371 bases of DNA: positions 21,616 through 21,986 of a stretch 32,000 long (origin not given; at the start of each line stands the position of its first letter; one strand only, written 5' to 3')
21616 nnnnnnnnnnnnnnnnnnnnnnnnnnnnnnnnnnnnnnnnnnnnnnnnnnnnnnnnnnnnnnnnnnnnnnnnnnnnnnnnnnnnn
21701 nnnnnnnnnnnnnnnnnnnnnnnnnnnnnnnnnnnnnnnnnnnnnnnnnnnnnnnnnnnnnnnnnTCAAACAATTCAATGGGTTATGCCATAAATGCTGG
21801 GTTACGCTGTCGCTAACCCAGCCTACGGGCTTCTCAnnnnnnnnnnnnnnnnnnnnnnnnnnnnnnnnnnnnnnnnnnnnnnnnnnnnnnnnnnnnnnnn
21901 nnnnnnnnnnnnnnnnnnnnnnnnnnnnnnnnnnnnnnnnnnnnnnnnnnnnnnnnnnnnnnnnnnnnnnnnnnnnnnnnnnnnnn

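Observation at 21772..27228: A ~57-bp hairpin-containing element marks the 3' boundary of all three toxin/immunity cassettes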

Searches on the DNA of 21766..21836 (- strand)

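Call 49: search_dna_similar(query=window:21766-21836:-, collection=plasmids, mode=distant, max_evalue=1, max_rows=40)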
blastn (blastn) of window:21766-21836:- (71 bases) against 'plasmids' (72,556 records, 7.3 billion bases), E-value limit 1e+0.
Records with a match: 7; places in all: 11; records where one place covers at least 80% of the query: 0.
Best place of each record, by identity: 90-95% 3; 80-90% 4.
By first word of the organism name: Pseudanabaena 2; Kovacikia 2; Nostoc 2; Candidatus 1.
By predicted mobility (MOB-suite, as given by PLSDB): non-mobilizable 6; conjugative 1.
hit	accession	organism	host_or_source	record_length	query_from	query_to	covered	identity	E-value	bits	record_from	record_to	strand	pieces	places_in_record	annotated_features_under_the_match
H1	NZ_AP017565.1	Pseudanabaena sp. ABRG5-3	-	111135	11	48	54%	86.8%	3e-3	47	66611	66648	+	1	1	none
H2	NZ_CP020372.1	Candidatus Thiodictyon syntrophicum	meromictic lake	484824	9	42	48%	88.6%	5e-1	39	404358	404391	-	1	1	type II toxin-antitoxin system VapB family antitoxin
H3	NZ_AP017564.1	Pseudanabaena sp. ABRG5-3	-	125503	11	43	46%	87.9%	4e-2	43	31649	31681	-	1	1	none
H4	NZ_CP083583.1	Kovacikia minuta CCNUW1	cell culture,fresh water lake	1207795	8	39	45%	90.6%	1e-2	46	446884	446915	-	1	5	record has no annotation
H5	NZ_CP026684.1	Nostoc sp. 'Peltigera membranacea cyanobiont' N6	Lichen thallus,Peltigera membranacea ...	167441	10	43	48%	85.3%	5e-1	40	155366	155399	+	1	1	none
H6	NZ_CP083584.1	Kovacikia minuta CCNUW1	cell culture,fresh water lake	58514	10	39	42%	90.0%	1e-1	42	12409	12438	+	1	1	none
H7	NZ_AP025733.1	Nostoc cf. commune SO-36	-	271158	10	38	41%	93.1%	1e-2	45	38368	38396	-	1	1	none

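Call 50: search_dna_similar(query=window:21766-21836:-, collection=phages, mode=distant, max_evalue=1, max_rows=20)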
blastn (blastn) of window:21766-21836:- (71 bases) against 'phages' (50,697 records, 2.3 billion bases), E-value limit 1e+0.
Records with a match: 10; places in all: 10; records where one place covers at least 80% of the query: 0.
Best place of each record, by identity: 80-90% 10.
By first word of the organism name: Erwinia 10.
By host as written in the record: Erwinia amylovora 8; Erwinia amylovora strain Ea29-7 2.
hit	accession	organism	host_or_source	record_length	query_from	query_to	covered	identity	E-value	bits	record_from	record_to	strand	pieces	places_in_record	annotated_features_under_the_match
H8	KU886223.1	Erwinia phage vB_EamM_Simmy50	Erwinia amylovora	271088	39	71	46%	84.8%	6e-1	38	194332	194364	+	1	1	hypothetical protein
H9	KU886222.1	Erwinia phage vB_EamM_Special G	Erwinia amylovora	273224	39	71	46%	84.8%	6e-1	38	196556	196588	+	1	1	243: hypothetical protein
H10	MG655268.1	Erwinia phage vB_EamM_Desertfox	Erwinia amylovora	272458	39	71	46%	84.8%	6e-1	38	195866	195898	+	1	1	hypothetical protein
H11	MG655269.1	Erwinia phage vB_EamM_MadMel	Erwinia amylovora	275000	39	71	46%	84.8%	6e-1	38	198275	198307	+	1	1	hypothetical protein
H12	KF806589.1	Erwinia phage Ea35-70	Erwinia amylovora strain Ea29-7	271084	39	71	46%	84.8%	6e-1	38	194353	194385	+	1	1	hypothetical protein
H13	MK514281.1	Erwinia phage Rebecca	Erwinia amylovora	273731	39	71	46%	84.8%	6e-1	38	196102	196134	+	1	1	hypothetical protein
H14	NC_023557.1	Erwinia phage Ea35-70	Erwinia amylovora strain Ea29-7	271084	39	71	46%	84.8%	6e-1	38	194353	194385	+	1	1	hypothetical protein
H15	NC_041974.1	Erwinia phage vB_EamM_Simmy50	Erwinia amylovora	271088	39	71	46%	84.8%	6e-1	38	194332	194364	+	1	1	hypothetical protein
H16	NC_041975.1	Erwinia phage vB_EamM_Special G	Erwinia amylovora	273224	39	71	46%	84.8%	6e-1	38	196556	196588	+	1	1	243: hypothetical protein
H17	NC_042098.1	Erwinia phage vB_EamM_Desertfox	Erwinia amylovora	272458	39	71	46%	84.8%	6e-1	38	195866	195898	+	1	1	hypothetical protein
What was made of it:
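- Tried and rejected: Plasmid and phage BLAST of the 71-nt unit: only weak core hits in cyanobacterial plasmids, and chance hits in Erwinia phages (calls 49, 50).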
